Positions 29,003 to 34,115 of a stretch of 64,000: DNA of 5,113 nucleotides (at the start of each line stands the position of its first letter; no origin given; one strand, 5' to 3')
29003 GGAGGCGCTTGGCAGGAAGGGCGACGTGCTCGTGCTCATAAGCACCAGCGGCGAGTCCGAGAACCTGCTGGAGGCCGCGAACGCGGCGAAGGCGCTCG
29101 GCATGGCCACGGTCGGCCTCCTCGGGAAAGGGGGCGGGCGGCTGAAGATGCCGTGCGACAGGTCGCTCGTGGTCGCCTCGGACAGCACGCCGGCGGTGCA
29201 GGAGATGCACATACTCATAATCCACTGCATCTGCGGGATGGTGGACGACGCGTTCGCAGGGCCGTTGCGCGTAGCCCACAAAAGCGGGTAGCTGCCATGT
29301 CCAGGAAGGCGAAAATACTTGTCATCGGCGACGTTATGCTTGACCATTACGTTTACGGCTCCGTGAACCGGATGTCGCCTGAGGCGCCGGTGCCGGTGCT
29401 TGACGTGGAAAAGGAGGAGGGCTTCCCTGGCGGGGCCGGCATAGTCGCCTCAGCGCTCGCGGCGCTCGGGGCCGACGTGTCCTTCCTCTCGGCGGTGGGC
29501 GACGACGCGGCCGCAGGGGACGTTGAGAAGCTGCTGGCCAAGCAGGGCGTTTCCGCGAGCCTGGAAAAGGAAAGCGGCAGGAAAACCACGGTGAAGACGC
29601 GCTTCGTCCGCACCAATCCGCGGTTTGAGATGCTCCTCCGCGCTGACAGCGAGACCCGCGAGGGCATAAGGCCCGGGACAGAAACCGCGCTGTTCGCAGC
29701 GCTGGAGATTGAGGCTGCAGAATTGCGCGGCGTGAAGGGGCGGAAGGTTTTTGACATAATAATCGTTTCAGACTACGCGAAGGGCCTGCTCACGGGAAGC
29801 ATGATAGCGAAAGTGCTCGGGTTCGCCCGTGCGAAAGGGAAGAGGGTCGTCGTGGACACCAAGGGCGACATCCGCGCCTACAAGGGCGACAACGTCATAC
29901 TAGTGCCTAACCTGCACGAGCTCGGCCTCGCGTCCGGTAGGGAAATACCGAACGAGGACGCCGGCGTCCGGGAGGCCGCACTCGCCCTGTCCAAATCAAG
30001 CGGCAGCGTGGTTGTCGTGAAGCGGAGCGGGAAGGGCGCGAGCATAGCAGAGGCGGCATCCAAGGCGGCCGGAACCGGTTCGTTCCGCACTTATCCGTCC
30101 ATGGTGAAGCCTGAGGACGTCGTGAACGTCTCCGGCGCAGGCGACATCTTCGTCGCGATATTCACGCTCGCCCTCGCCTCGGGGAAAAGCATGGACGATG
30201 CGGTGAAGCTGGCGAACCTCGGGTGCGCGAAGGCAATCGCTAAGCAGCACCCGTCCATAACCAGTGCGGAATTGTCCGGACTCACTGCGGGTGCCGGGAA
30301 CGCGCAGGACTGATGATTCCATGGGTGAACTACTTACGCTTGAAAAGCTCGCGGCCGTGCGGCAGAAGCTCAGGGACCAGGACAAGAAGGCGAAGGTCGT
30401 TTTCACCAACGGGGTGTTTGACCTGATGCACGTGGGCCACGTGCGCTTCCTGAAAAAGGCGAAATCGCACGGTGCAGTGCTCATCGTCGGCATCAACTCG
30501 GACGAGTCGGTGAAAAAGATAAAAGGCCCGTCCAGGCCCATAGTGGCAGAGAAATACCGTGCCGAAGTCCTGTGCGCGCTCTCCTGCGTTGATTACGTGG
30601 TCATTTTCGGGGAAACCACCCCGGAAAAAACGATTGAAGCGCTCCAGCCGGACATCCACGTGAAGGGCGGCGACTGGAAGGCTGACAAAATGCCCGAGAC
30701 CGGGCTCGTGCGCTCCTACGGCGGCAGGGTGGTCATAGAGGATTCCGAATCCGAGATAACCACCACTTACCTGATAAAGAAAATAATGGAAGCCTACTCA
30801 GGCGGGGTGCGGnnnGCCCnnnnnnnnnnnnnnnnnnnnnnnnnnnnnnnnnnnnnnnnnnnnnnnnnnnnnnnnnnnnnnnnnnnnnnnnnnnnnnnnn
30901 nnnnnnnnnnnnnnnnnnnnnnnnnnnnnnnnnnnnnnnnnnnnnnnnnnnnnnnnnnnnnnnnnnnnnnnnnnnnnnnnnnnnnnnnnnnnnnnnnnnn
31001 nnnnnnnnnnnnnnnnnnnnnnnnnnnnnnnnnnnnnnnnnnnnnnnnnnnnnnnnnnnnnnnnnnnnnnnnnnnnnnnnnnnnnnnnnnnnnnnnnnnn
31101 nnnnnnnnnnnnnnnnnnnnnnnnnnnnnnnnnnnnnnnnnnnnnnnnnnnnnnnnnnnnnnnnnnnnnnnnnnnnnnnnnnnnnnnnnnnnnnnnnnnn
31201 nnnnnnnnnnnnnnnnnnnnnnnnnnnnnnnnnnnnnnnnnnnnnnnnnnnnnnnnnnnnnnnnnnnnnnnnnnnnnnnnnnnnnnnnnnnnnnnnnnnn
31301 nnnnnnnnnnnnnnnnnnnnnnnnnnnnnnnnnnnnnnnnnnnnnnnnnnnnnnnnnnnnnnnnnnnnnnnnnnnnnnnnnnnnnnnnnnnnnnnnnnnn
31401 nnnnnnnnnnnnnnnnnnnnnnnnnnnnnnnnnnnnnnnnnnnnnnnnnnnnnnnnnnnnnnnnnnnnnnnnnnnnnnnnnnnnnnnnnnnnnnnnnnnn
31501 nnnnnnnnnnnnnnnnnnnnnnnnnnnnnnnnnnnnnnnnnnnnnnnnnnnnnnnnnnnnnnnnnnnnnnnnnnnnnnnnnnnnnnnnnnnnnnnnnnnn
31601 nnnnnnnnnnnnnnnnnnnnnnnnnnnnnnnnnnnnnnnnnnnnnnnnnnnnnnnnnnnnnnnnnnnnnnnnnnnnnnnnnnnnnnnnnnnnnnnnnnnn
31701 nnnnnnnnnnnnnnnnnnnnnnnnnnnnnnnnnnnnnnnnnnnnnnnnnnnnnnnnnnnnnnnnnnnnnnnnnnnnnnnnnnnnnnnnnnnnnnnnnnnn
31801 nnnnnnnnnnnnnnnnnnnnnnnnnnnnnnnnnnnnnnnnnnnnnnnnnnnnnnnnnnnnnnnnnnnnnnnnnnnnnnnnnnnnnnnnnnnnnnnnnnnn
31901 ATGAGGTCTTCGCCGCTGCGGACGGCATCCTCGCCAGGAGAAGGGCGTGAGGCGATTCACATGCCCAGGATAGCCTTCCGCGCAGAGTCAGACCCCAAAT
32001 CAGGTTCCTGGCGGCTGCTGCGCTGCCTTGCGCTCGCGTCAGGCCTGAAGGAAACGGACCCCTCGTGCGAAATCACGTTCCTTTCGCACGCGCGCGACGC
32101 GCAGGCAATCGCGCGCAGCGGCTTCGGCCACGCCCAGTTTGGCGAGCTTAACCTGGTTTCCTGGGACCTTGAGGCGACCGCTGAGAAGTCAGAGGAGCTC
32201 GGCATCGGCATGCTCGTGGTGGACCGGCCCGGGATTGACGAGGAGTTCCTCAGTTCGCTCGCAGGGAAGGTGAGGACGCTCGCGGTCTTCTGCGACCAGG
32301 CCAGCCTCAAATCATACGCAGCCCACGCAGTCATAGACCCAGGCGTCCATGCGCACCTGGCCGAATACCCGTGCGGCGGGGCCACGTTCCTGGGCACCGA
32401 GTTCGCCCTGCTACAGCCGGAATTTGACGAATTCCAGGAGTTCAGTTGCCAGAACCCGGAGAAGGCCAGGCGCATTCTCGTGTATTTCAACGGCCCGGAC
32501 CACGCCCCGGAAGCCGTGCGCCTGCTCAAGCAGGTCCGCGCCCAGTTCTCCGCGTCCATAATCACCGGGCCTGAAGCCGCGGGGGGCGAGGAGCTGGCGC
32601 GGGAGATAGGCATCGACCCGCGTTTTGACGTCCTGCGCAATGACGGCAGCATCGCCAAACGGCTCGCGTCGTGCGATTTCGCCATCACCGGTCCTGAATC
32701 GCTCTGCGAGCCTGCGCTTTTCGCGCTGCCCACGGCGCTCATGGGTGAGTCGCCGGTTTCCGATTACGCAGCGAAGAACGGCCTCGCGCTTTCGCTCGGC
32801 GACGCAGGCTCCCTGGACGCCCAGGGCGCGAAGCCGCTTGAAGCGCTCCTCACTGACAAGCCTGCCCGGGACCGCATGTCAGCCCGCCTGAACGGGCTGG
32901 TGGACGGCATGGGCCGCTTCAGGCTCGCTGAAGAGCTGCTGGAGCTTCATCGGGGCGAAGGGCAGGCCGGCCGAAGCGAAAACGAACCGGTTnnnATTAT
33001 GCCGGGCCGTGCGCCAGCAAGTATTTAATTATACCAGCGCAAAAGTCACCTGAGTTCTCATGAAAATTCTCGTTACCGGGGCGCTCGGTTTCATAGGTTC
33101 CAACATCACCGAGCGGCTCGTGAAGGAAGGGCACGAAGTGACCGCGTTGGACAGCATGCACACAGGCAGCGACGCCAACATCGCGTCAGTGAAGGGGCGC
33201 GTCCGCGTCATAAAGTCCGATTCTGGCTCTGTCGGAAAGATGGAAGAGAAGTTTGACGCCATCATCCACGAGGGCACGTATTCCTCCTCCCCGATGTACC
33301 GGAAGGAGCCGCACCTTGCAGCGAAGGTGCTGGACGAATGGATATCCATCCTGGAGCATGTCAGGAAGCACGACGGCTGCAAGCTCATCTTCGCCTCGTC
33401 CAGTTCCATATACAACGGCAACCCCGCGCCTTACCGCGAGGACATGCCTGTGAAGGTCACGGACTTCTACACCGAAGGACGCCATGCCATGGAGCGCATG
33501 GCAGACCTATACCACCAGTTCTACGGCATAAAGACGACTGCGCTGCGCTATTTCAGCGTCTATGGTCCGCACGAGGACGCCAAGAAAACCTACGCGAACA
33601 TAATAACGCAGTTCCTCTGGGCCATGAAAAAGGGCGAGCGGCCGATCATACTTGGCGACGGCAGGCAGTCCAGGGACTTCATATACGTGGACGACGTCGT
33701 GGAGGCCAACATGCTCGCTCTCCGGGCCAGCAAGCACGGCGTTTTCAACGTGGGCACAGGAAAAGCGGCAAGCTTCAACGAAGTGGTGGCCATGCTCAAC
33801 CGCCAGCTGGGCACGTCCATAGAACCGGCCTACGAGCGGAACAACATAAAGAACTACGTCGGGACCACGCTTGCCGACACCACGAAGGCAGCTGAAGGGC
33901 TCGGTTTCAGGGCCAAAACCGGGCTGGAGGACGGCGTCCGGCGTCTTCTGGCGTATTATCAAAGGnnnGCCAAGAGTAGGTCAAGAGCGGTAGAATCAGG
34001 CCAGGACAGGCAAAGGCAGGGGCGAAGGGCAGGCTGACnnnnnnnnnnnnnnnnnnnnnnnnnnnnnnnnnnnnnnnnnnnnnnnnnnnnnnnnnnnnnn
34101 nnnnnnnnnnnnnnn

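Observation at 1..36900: About 36-kb archaeal cell-surface glycan island combining Dol-P-type membrane glycosylation machinery with at least four nucleotide-sugar pathways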

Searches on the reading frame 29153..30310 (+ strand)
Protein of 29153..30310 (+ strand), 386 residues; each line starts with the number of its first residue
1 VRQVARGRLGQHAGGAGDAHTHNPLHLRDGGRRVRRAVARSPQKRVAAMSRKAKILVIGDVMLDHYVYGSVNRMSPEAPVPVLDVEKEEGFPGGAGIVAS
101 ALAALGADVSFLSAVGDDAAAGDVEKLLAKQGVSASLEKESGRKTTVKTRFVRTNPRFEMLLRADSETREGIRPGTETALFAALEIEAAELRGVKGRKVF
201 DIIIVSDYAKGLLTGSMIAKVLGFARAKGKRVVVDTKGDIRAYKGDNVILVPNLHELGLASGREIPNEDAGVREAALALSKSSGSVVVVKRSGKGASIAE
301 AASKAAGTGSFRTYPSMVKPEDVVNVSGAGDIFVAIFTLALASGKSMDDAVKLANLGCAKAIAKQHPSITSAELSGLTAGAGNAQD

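Call 7: search_protein_families(library=pfam, proteins=[window:29153-30310:+], max_evalue=0.001)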
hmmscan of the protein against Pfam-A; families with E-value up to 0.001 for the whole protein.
window:29153-30310:+ (386 aa): 2 families
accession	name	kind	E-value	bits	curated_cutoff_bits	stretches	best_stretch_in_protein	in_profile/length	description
PF00294.29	PfkB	-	1.3e-32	113.8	25.8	1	53-370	2-297/302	pfkB family carbohydrate kinase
PF08543.17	Phos_pyr_kin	-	3.6e-06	27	27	1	249-365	122-235/246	Phosphomethylpyrimidine kinase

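Call 10: search_protein_families(library=ncbifam, proteins=[window:29153-30310:+], max_evalue=0.001)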
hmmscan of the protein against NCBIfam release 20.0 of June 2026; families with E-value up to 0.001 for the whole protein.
window:29153-30310:+ (386 aa): 23 families
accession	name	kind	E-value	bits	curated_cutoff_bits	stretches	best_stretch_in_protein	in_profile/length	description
TIGR02198.1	rfaE_dom_I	equivalog_domain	1.6e-67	227.9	345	1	51-366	6-301/315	D-glycero-beta-D-manno-heptose-7-phosphate kinase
NF008454.0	PRK11316.1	equivalog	3.7e-51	174.2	521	1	50-373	8-307/475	bifunctional D-glycero-beta-D-manno-heptose-7-phosphate kinase/D-glycero-beta-D-manno-heptose 1-phosphate adenylyltransferase HldE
TIGR03168.1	1-PFK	subfamily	4.7e-17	61.8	216.4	1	216-366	144-286/305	hexose kinase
TIGR03828.1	pfkB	equivalog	2.4e-15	56.4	292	1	215-368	143-288/305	1-phosphofructokinase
TIGR02152.1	D_ribokin_bact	equivalog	2.9e-15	56.4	299.65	2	247-364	176-283/298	ribokinase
TIGR04382.1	myo_inos_iolC_N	equivalog_domain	6.5e-12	45.3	300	1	249-365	191-293/309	5-dehydro-2-deoxygluconokinase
NF053626.1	RibKinHalex1628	equivalog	3.4e-10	39.9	330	2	269-365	187-276/293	ATP-dependent ribose-1-phosphate kinase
NF008353.0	PRK11142.1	equivalog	4.4e-10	39.6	341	2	53-155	3-103/307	ribokinase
NF007321.0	PRK09813.1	equivalog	6.6e-09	35.6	247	1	244-363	147-256/261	fructoselysine 6-kinase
NF007068.0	PRK09513.1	equivalog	1.5e-07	30.9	432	1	198-370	130-294/312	1-phosphofructokinase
NF007632.0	PRK10294.1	equivalog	1.8e-07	30.7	353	1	92-356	37-281/310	6-phosphofructokinase II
NF047869.1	myo_kin_aldol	exception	1.2e-06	27.1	600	1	278-363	231-313/586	bifunctional 5-dehydro-2-deoxygluconokinase/5-dehydro-2-deoxyphosphogluconate aldolase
NF041164.1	NucKinThplmales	equivalog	3.1e-06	26.6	450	1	226-365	144-275/295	nucleoside kinase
NF049991.1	TagKinase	equivalog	8.3e-06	24.8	420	1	256-373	196-307/321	tagatose kinase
NF041320.1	pfkB_Halo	equivalog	1.5e-05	24.6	400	1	220-369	144-284/302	1-phosphofructokinase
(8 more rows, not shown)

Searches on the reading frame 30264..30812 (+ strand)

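Call 7: search_protein_families(library=pfam, proteins=[window:30264-30812:+], max_evalue=0.001)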
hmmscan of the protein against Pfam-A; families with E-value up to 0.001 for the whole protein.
window:30264-30812:+ (183 aa): 1 family
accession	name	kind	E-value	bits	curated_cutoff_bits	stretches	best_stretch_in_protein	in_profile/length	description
PF01467.32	CTP_transf_like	-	1.2e-17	64.8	21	1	47-160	1-110/133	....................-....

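Call 10: search_protein_families(library=ncbifam, proteins=[window:30264-30812:+], max_evalue=0.001)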
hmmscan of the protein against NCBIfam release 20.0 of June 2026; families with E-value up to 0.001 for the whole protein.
window:30264-30812:+ (183 aa): 10 families
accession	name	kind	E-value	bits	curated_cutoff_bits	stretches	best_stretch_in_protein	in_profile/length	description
TIGR02199.1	rfaE_dom_II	equivalog_domain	7.1e-56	188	181.5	1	39-175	7-143/144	D-glycero-beta-D-manno-heptose 1-phosphate adenylyltransferase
NF008454.0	PRK11316.1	equivalog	7e-46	156.8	521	1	22-176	321-473/475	bifunctional D-glycero-beta-D-manno-heptose-7-phosphate kinase/D-glycero-beta-D-manno-heptose 1-phosphate adenylyltransferase HldE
TIGR00125.1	cyt_tran_rel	domain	5.8e-14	52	27.7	1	45-110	1-63/65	adenylyltransferase/cytidyltransferase family protein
TIGR01518.1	g3p_cytidyltrns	equivalog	7.2e-12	45.5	165.4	1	46-140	1-94/125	glycerol-3-phosphate cytidylyltransferase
NF001985.0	PRK00777.1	subfamily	4.7e-08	33.3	104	1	43-99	4-58/157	pantetheine-phosphate adenylyltransferase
NF002250.0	PRK01170.1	subfamily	5e-06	26.2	489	1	46-88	3-45/322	bifunctional pantetheine-phosphate adenylyltransferase/NTP phosphatase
NF041124.1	CoaD_Thcocales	equivalog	5.4e-06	26.4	290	1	41-98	2-58/156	phosphopantetheine adenylyltransferase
NF004162.0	PRK05627.1-5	equivalog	2.7e-05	23.8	241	1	40-120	10-91/304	bifunctional riboflavin kinase/FAD synthetase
NF005518.0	PRK07143.1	equivalog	0.00011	21.8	232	1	41-103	13-76/281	hypothetical protein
NF045965.1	RibF_rel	equivalog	0.00018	21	200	1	38-102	7-77/279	FAD synthase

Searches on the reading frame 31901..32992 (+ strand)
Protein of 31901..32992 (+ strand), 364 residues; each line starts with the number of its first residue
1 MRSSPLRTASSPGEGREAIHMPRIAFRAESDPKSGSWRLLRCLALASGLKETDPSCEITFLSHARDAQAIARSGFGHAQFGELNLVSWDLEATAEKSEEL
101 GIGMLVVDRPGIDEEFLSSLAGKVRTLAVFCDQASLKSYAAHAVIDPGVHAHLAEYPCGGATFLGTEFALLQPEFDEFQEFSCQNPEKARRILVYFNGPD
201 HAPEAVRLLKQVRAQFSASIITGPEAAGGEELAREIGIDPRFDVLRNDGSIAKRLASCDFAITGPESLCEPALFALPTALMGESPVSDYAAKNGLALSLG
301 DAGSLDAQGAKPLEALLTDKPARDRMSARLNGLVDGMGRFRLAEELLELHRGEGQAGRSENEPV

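Call 7: search_protein_families(library=pfam, proteins=[window:31901-32992:+], max_evalue=0.001)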
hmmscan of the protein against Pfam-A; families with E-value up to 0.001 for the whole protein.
window:31901-32992:+ (364 aa): 0 families

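Call 10: search_protein_families(library=ncbifam, proteins=[window:31901-32992:+], max_evalue=0.001)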
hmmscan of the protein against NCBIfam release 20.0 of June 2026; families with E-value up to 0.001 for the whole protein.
window:31901-32992:+ (364 aa): 1 family
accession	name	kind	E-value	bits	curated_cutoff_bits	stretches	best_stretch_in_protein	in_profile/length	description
TIGR03590.1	PseG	equivalog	3.3e-21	76.1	153.55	1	23-279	2-265/280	UDP-2,4-diacetamido-2,4,6-trideoxy-beta-L-altropyranose hydrolase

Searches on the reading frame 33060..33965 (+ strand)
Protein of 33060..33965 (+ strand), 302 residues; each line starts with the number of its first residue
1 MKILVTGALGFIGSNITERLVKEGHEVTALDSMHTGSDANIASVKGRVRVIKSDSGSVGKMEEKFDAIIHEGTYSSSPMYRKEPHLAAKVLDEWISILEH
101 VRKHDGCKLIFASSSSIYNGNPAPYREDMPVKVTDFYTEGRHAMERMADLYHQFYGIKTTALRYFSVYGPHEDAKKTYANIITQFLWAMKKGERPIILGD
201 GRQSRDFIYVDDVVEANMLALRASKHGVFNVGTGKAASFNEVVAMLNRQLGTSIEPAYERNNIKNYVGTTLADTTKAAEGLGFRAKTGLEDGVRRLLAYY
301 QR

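Call 8: search_protein_families(library=pfam, proteins=[window:33060-33965:+], max_evalue=0.001)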
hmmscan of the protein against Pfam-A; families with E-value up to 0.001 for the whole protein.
window:33060-33965:+ (302 aa): 6 families
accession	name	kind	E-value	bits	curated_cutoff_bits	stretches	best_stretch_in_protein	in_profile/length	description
PF01370.27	Epimerase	-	9.6e-45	153.3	20.9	1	3-232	1-240/240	NAD dependent epimerase/dehydratase family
PF16363.11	GDP_Man_Dehyd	-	3.1e-35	122.6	27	1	4-295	1-331/332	GDP-mannose 4,6 dehydratase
PF01073.25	3Beta_HSD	-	9.7e-13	48.2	22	1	4-223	1-231/280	3-beta hydroxysteroid dehydrogenase/isomerase family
PF04321.23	RmlD_sub_bind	-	5.5e-11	42.5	27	1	1-171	1-155/287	RmlD substrate binding domain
PF13460.12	NAD_binding_10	-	0.00017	21.9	27.2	1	7-131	1-115/184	NAD(P)H-binding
PF07993.18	NAD_binding_4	-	0.00048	19.8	20.1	0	130-216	170-257/258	Male sterility protein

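Call 11: search_protein_families(library=ncbifam, proteins=[window:33060-33965:+], max_evalue=1e-10)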
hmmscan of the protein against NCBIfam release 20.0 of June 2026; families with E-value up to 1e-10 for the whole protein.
window:33060-33965:+ (302 aa): 12 families
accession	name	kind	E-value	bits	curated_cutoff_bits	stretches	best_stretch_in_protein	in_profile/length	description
TIGR02197.1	heptose_epim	equivalog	1.5e-45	155.7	274.6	1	3-301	1-314/316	ADP-glyceromanno-heptose 6-epimerase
TIGR01179.1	galE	equivalog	7.5e-35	120.3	262.3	1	2-293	1-318/332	UDP-glucose 4-epimerase GalE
NF011728.1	PRK15181.1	equivalog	2.6e-28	99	760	1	3-300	18-337/348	Vi polysaccharide biosynthesis UDP-N-acetylglucosaminuronic acid C-4 epimerase TviC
TIGR04180.1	EDH_00030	hypoth_equivalog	7.6e-28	97.4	475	1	3-285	1-294/297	NAD-dependent 4,6-dehydratase LegB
NF008360.0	PRK11150.1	equivalog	1.2e-26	93.6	452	1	3-299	2-305/310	ADP-glyceromanno-heptose 6-epimerase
TIGR01181.1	dTDP_gluc_dehyt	equivalog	1.2e-25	90.3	365.1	1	2-301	1-312/321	dTDP-glucose 4,6-dehydratase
NF007956.0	PRK10675.1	subfamily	1.6e-15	57.1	394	1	1-291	1-320/338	UDP-glucose 4-epimerase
NF047922.1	GDPFucSynFcl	equivalog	1.1e-14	54.6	500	1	2-299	4-300/308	GDP-L-fucose synthase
NF042422.1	oxyalk_red_OleD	equivalog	4.1e-14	52.7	580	1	1-237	1-231/329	2-alkyl-3-oxoalkanoate reductase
NF008872.0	PRK11908.1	equivalog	5.1e-13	48.8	294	1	1-258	2-279/349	bifunctional UDP-4-keto-pentose/UDP-xylose synthase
NF058621.1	DiazavRedAvaA7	equivalog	2.8e-12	46.9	400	1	1-252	1-250/304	3-diazoavenalumate denitrifying reductase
TIGR01777.1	yfcH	hypoth_equivalog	3.1e-12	46.7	207.35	1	3-251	1-242/292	TIGR01777 family oxidoreductase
